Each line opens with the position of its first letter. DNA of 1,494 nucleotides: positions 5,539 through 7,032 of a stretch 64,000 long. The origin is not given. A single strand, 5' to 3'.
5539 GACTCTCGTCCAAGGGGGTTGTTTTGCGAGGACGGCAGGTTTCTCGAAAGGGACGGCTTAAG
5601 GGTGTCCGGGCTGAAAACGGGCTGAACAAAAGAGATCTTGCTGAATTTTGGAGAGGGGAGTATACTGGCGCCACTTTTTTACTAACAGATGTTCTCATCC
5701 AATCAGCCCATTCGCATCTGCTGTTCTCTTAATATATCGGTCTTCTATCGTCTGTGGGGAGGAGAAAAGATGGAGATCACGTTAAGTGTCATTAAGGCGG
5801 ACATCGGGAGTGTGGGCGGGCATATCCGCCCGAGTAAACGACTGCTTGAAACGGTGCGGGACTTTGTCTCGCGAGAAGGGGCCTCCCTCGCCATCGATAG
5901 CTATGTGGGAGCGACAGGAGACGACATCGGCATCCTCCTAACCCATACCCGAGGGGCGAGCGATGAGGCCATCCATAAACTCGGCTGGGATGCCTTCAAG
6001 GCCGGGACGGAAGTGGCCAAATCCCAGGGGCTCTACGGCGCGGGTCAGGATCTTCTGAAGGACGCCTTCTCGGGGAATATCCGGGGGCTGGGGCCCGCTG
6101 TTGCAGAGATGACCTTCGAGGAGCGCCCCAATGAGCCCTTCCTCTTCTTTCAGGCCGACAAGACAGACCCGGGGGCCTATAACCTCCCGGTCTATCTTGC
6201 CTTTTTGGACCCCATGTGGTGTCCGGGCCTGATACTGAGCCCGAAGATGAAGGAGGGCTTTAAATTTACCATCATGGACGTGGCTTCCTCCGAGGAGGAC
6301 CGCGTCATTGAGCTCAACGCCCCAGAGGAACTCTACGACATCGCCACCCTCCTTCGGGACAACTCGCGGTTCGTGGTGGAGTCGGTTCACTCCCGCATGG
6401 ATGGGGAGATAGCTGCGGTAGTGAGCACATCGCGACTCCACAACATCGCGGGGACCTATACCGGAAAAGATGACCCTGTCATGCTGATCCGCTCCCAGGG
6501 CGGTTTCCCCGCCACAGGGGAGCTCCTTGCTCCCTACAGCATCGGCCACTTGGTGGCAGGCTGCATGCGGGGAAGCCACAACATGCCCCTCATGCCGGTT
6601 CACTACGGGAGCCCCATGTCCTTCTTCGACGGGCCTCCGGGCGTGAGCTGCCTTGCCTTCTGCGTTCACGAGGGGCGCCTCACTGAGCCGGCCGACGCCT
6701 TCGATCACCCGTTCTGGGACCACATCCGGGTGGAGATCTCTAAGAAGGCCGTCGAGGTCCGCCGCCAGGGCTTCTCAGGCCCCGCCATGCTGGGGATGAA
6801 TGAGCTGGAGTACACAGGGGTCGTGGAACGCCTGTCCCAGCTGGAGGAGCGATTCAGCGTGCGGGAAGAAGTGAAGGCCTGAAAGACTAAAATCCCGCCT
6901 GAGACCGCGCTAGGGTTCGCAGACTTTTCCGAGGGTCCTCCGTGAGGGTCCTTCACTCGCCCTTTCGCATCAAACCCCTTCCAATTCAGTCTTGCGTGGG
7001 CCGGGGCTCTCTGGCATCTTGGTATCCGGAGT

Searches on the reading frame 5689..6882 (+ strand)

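Call 38: search_protein_families(library=pfam, proteins=[window:5689-6882:+], max_evalue=0.00001)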
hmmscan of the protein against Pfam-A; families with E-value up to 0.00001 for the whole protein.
window:5689-6882:+ (397 aa): 1 family
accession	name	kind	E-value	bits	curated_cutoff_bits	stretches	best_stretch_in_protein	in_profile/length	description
PF01950.21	FBPase_3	-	6.9e-157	522.7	25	1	29-389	1-360/361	Fructose-1,6-bisphosphatase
